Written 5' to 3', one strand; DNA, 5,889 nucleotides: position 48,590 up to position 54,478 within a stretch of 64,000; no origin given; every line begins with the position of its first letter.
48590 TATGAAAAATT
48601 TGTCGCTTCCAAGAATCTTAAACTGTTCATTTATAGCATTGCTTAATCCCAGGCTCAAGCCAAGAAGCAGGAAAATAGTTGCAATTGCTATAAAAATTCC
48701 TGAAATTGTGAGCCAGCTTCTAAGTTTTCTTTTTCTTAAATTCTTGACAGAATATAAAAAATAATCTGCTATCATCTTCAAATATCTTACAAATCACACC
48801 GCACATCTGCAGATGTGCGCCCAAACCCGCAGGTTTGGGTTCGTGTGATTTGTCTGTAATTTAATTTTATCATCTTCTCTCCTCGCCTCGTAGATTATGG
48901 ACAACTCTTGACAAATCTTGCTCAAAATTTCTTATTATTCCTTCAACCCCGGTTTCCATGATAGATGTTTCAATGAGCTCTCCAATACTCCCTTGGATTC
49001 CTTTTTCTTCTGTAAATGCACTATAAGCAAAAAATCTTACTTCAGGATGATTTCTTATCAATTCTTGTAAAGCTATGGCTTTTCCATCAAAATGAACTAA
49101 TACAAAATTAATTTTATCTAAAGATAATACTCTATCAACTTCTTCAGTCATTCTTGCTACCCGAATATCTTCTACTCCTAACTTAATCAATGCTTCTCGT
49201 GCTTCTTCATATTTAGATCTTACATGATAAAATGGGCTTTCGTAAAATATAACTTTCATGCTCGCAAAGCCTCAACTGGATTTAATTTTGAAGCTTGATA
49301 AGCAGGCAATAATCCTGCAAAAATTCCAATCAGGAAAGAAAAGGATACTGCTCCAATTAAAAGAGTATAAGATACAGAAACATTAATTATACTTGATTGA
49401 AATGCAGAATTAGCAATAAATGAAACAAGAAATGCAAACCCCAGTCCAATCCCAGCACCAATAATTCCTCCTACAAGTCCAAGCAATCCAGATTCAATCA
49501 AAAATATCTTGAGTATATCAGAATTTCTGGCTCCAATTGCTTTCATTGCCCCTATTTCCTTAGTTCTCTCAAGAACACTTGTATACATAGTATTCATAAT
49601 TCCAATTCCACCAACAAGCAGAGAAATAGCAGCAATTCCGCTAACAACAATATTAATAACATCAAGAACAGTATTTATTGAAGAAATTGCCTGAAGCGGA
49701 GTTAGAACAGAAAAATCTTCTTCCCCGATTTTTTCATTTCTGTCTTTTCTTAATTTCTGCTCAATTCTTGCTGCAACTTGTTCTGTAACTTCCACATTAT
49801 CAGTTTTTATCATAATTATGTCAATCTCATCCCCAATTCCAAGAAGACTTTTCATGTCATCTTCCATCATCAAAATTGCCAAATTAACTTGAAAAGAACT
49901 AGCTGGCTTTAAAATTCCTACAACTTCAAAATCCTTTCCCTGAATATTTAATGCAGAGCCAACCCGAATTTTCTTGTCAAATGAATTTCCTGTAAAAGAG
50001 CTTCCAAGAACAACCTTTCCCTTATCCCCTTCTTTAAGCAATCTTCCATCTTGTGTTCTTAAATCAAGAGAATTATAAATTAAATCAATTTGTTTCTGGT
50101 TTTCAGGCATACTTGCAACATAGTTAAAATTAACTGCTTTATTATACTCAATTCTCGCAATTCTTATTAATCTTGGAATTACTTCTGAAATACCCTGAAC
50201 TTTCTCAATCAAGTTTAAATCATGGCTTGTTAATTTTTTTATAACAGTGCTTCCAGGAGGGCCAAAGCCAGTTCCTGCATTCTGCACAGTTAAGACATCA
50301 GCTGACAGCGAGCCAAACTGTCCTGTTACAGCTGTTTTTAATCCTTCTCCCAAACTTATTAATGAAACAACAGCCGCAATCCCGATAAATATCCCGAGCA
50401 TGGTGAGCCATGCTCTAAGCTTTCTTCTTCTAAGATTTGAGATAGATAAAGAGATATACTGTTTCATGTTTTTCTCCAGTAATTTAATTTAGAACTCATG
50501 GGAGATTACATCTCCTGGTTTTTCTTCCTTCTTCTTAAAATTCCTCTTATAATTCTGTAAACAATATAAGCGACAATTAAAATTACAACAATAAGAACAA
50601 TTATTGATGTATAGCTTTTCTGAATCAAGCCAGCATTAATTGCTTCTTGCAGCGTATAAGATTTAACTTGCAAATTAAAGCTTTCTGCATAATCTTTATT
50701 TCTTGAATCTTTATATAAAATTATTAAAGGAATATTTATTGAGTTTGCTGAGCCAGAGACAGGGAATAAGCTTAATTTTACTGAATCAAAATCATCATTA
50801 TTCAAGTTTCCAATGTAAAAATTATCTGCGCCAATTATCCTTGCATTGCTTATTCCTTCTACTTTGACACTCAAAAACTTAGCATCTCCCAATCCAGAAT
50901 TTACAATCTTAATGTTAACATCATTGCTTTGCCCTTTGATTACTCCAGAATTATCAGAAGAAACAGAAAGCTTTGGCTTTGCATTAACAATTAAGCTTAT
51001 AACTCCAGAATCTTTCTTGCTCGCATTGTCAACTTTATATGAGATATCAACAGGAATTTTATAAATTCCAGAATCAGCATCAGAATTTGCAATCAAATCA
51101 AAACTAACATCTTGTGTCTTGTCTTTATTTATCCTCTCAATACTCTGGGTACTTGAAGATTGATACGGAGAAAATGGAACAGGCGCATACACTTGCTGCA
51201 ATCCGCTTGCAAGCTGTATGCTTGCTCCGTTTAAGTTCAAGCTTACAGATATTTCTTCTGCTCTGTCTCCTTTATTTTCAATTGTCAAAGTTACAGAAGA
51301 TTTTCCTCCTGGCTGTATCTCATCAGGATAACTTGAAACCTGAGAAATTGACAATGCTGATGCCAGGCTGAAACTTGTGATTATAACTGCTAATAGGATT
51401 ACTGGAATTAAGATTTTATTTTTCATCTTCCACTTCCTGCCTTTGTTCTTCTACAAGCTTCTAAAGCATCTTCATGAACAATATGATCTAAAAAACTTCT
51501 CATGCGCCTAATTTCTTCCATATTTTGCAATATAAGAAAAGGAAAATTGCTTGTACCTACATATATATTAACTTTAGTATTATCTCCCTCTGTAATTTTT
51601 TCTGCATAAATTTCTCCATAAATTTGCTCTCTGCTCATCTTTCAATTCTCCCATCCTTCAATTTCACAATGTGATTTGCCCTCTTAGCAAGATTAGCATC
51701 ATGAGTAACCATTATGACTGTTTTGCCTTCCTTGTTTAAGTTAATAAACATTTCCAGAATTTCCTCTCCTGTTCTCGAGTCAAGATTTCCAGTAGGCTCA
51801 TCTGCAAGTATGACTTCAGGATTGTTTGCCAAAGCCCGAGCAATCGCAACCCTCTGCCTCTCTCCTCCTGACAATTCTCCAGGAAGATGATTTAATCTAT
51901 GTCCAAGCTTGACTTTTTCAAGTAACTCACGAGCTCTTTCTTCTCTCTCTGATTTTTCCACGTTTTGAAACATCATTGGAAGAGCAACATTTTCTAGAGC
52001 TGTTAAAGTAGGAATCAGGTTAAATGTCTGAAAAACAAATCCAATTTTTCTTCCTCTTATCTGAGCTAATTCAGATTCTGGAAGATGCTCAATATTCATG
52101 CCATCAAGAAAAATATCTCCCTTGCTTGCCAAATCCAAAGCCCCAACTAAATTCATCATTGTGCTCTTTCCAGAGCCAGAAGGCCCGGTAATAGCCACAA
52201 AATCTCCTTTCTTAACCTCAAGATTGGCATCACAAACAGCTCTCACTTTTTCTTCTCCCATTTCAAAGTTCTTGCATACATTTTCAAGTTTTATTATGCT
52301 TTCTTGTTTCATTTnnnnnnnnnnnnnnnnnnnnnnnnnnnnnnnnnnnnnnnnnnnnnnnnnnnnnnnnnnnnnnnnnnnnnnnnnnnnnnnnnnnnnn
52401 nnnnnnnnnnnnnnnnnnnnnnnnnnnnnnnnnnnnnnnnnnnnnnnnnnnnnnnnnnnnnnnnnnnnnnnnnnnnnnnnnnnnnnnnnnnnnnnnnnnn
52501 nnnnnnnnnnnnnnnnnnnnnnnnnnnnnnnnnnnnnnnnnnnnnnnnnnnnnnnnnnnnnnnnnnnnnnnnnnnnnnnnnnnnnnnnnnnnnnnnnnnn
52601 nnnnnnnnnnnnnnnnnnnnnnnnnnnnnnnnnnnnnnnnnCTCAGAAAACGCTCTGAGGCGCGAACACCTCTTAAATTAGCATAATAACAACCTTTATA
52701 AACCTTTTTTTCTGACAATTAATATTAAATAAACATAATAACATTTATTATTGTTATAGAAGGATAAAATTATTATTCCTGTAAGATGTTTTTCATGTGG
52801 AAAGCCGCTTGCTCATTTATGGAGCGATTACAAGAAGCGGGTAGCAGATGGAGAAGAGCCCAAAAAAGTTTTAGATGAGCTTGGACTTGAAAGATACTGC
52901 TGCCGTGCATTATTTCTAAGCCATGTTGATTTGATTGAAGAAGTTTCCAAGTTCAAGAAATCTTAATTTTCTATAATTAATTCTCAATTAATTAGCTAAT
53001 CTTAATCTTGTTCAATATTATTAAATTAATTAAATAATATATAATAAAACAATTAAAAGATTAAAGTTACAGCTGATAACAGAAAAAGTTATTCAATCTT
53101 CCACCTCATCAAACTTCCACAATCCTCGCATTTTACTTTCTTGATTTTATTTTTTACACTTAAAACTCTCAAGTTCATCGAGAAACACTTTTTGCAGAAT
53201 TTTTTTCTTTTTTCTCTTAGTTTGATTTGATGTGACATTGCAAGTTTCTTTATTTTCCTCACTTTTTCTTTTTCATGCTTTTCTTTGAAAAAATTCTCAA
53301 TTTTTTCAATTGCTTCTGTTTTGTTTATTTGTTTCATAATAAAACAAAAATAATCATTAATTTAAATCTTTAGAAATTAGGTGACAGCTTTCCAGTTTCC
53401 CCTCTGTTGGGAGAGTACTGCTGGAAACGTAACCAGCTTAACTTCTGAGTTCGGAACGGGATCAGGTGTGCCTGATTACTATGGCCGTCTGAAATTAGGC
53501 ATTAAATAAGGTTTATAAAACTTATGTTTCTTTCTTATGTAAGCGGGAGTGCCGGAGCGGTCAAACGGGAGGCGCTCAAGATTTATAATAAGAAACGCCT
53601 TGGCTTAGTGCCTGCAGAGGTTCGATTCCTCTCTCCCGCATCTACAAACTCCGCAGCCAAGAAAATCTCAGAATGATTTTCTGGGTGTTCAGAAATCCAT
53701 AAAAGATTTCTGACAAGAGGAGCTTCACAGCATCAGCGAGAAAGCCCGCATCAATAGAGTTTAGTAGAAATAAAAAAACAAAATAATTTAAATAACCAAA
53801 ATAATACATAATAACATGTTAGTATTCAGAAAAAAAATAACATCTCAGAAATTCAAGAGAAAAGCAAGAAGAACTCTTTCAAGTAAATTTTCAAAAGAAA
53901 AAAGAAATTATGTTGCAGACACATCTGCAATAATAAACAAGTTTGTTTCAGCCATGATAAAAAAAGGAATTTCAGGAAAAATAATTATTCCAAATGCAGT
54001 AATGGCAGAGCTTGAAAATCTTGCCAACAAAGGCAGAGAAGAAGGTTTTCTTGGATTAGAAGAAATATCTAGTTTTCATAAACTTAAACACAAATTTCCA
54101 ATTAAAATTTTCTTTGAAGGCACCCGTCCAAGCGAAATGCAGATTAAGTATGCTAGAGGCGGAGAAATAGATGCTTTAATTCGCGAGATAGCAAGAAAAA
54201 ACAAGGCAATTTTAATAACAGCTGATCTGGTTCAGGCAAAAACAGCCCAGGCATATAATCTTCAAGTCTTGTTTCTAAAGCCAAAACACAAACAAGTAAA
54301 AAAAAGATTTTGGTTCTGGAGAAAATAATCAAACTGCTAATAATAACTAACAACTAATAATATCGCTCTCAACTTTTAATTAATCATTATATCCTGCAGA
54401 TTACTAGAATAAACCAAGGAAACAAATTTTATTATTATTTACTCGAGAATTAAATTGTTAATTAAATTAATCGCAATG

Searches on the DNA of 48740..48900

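Call 92: search_rna_families(source=window, start=48740, end=48900, threshold=evalue, max_evalue=1)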
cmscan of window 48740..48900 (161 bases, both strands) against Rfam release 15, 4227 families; matches with E-value up to 1: 0.
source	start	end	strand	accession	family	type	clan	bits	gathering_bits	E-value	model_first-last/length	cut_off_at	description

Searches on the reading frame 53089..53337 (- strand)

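Call 18: search_protein_families(library=pfam, proteins=[window:53089-53337:-], max_evalue=0.01)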
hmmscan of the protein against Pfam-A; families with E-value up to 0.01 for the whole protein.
window:53089-53337:- (82 aa): 1 family
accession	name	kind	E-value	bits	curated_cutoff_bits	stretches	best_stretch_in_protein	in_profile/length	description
PF04032.22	Rpr2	-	0.0066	17.1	29.3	0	25-73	24-89/90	RNAse P Rpr2/Rpp21/SNM1 subunit domain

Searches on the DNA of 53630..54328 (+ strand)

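Call 27: search_rna_families(source=window, start=53630, end=53820, threshold=evalue, max_evalue=10)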
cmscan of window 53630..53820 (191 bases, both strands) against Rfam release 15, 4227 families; matches with E-value up to 10: 6.
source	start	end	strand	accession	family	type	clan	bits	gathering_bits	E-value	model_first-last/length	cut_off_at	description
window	53751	53779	+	RF03002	lysM-Prevotella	Cis-reg;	-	18.8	66.6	1.2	1-66/66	no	lysM-Prevotella RNA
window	53786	53818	+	RF01359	CRISPR-DR46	Gene; CRISPR;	-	14.8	50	9.3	1-38/38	no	CRISPR RNA direct repeat element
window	53677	53771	+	RF01202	sn2991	Gene; snRNA; snoRNA; CD-box;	-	13.5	60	9.1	1-98/98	no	Small nucleolar RNA sn2991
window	53666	53746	-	RF00046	snoR30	Gene; snRNA; snoRNA; CD-box;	CL00073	13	60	3.4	1-96/96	no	Small nucleolar RNA R30/Z108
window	53664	53697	-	RF02262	MAT2A_C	Cis-reg;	-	12.3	47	8.7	1-52/52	no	MAT2A 3'UTR stem loop C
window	53630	53757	+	RF02738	Rev24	Gene; antisense;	-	11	246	0.61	356-489/489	5'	Soft rot Enterobacteriaceae Rev 24 asRNA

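Call 78: search_with_rna_model(model_id=R1, sources=[L152, L153, L154, L155, L156], max_evalue=1, filters=off, show_alignments=3)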
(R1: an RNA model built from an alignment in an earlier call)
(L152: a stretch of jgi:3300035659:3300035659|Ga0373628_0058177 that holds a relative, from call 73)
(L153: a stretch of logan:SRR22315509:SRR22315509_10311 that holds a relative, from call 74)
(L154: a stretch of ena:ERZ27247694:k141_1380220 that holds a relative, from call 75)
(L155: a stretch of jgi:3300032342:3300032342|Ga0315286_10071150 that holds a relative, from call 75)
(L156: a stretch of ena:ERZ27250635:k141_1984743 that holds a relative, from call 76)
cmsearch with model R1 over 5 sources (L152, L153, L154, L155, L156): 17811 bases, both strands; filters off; matches with E-value up to 1: 16.
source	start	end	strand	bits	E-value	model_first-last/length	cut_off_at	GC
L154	3165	3225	+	24.6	0.00024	1-58/58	no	0.36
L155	3165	3225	+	24.6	0.00024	1-58/58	no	0.36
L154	3164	3220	-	14.7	0.05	1-58/58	no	0.37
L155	3164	3220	-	14.7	0.05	1-58/58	no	0.37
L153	2027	2086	-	14.2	0.065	1-58/58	no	0.35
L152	1135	1150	+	14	0.073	8-24/58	no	0.12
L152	1135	1150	-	14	0.073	8-24/58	no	0.12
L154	1738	1823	-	11.2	0.33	1-58/58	no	0.36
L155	1738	1823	-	11.2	0.33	1-58/58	no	0.36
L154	1471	1485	-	10.4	0.5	9-23/58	no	0.2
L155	1471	1485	-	10.4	0.5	9-23/58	no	0.2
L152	1603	1642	+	10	0.63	1-58/58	no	0.25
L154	1471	1485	+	9.8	0.69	9-23/58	no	0.2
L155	1471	1485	+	9.8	0.69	9-23/58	no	0.2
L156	1240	1294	+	9.8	0.73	1-58/58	no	0.25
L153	1716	1745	-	9.6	0.8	6-27/58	no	0.37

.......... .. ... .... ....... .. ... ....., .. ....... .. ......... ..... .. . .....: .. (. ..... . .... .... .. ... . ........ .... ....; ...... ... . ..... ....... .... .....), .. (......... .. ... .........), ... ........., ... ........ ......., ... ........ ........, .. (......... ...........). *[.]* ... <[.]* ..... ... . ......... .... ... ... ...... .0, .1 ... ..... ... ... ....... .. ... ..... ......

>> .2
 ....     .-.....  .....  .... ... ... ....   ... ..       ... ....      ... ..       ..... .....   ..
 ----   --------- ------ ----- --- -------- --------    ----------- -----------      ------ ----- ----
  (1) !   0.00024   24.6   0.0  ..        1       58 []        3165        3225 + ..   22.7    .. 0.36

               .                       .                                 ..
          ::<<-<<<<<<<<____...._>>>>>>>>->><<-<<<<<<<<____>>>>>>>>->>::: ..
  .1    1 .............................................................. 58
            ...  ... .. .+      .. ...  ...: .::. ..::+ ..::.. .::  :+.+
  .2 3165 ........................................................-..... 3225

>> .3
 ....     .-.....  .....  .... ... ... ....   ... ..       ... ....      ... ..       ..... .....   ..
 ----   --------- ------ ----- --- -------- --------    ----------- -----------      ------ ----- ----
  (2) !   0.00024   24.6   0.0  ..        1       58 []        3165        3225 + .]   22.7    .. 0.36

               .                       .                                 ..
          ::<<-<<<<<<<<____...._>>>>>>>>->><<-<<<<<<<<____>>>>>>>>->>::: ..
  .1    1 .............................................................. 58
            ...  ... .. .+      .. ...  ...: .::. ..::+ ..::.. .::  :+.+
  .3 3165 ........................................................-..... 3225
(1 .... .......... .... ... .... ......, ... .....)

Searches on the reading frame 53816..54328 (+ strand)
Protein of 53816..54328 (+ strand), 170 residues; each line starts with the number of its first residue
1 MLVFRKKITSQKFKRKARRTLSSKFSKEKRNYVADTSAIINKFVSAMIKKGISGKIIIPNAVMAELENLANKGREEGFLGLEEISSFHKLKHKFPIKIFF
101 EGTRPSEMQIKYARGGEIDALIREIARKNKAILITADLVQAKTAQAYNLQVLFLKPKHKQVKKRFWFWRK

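Call 18: search_protein_families(library=pfam, proteins=[window:53816-54328:+], max_evalue=0.01)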
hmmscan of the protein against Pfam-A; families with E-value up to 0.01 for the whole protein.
window:53816-54328:+ (170 aa): 2 families
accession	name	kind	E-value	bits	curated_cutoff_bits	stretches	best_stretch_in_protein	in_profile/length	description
PF01850.27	PIN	-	6.5e-09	36.9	23.6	1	32-144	1-118/120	PIN domain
PF13638.12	PIN_4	-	0.00016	22.5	21.9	1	32-142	1-102/132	PIN domain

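Call 51: find_encoding_contigs(protein=window:53816-54328:+, flank=3000, max_places=6)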
Protein window:53816-54328:+ (170 aa): 6 contigs read that carry it; 3 places shown.
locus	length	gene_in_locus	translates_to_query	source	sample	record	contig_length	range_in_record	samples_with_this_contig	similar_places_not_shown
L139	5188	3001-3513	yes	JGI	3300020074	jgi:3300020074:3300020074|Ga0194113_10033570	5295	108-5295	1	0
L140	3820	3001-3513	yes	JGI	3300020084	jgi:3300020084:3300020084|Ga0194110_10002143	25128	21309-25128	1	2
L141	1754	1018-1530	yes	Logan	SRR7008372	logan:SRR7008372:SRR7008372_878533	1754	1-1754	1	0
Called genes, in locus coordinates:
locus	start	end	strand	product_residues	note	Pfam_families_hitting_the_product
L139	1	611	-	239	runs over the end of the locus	?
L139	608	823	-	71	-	-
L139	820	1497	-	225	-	PF02463:SMC_N (faint), PF00005:ABC_tran, PF13304:AAA_21 (faint)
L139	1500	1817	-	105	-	-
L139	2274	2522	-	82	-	-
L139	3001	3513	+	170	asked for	PF01850:PIN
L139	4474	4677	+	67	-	-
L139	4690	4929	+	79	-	-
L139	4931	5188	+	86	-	?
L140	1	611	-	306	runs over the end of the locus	PF07705:CARDB (faint)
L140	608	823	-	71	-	-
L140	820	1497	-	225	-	PF02463:SMC_N (faint), PF00005:ABC_tran, PF13304:AAA_21 (faint)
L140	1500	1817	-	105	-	-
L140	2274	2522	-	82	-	-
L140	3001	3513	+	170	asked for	PF01850:PIN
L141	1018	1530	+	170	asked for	PF01850:PIN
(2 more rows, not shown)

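Call 72: find_homologous_proteins(query=window:53816-54328:+, max_evalue=1e-10)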
Query window:53816-54328:+ (170 aa): 378 proteins with E <= 1e-10 among 418 candidates; the best 120 are listed.
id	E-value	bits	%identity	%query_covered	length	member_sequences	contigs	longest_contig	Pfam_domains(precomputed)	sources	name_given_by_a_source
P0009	2.5e-90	319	88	100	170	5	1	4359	PF01850.28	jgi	jgi:ATPase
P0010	1.9e-78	280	80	99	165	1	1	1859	PF01850.28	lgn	-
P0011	2.9e-76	273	76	100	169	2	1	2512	PF01850.28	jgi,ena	-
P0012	3.1e-76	273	76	100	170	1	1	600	PF01850.28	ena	-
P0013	1.2e-75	271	74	98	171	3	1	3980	PF01850.28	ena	-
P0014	4.3e-75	269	79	91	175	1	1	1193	PF01850.28,PF13638.13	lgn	-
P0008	1.5e-73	264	100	73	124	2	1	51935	PF01850.28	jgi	-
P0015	2.1e-73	264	74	97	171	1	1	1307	PF01850.28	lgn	-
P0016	2.6e-73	264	74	100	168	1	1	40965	PF01850.28,PF13638.13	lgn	-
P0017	5.2e-73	263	75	97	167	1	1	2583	PF01850.28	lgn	-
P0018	1.0e-72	262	74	100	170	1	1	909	PF01850.28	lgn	-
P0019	1.0e-72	262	74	89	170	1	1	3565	PF01850.28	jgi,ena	-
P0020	1.8e-72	261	77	85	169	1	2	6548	PF01850.28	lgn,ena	-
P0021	4.7e-72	260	72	99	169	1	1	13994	PF01850.28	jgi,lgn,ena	-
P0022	2.4e-71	257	71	99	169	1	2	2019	PF01850.28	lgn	-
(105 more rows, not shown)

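Call 73: find_encoding_contigs(protein=P0009, flank=2500, max_places=2)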
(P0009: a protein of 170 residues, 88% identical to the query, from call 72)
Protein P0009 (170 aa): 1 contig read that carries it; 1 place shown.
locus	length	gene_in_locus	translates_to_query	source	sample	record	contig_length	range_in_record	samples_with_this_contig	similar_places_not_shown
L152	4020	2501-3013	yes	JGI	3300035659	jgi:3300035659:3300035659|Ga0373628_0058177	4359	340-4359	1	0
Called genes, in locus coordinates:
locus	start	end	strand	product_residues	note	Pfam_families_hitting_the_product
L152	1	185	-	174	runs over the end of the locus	?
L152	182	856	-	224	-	PF02463:SMC_N (faint), PF00005:ABC_tran, PF13304:AAA_21 (faint)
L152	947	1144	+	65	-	PF01194:RNA_pol_N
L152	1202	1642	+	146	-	-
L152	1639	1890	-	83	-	-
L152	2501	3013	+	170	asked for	PF01850:PIN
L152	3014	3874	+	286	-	PF00389:2-Hacid_dh, PF02826:2-Hacid_dh_C, PF03446:NAD_binding_2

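Call 74: find_encoding_contigs(protein=P0016, flank=2500, max_places=2)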
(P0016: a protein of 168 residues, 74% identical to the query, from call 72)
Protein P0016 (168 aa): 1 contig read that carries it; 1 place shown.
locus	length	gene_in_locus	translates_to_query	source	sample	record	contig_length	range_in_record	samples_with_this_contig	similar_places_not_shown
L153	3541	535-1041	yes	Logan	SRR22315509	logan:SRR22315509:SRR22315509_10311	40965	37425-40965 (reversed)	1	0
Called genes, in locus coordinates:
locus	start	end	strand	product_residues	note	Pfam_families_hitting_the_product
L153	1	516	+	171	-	?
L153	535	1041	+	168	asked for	PF01850:PIN, PF13638:PIN_4 (faint)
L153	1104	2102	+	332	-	PF14528:LAGLIDADG_3 (faint)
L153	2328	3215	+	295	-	PF02355:SecD_SecF_C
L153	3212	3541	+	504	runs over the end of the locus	PF02355:SecD_SecF_C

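Call 75: find_encoding_contigs(protein=P0021, flank=2500, max_places=2)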
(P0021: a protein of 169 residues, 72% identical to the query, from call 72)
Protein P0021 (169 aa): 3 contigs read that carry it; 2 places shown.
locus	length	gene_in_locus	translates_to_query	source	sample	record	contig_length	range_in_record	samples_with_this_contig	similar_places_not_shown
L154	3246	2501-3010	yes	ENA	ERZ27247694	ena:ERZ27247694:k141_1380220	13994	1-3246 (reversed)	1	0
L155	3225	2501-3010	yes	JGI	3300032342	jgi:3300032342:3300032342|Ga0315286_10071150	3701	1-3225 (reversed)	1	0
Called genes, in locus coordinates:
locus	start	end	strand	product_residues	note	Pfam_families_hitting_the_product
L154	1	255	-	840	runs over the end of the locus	PF00690:Cation_ATPase_N, PF00122:E1-E2_ATPase, PF00702:Hydrolase, PF13246:Cation_ATPase, PF08282:Hydrolase_3 (faint), PF00689:Cation_ATPase_C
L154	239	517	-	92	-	-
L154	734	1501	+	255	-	PF14528:LAGLIDADG_3 (faint)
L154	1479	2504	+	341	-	PF01073:3Beta_HSD, PF01370:Epimerase, PF02719:Polysacc_synt_2, PF04321:RmlD_sub_bind, PF13460:NAD_binding_10 (weak), PF16363:GDP_Man_Dehyd, PF07993:NAD_binding_4 (weak)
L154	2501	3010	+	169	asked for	PF01850:PIN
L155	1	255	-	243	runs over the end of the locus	?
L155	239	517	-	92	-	-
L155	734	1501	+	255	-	PF14528:LAGLIDADG_3 (faint)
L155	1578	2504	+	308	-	PF01073:3Beta_HSD, PF01370:Epimerase, PF02719:Polysacc_synt_2, PF04321:RmlD_sub_bind, PF13460:NAD_binding_10 (weak), PF16363:GDP_Man_Dehyd, PF07993:NAD_binding_4 (weak)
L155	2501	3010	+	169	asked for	PF01850:PIN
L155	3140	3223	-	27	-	?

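Call 76: find_encoding_contigs(protein=P0013, flank=2500, max_places=2)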
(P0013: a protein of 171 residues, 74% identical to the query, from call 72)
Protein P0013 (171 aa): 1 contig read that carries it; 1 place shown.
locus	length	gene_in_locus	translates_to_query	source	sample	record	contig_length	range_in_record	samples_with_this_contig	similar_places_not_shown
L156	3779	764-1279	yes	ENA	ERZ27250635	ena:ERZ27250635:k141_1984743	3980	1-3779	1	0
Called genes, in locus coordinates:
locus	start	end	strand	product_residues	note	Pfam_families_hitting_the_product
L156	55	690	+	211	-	-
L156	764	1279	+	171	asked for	PF01850:PIN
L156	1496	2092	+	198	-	PF00300:His_Phos_1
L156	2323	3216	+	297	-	PF02355:SecD_SecF_C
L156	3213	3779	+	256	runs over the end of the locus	?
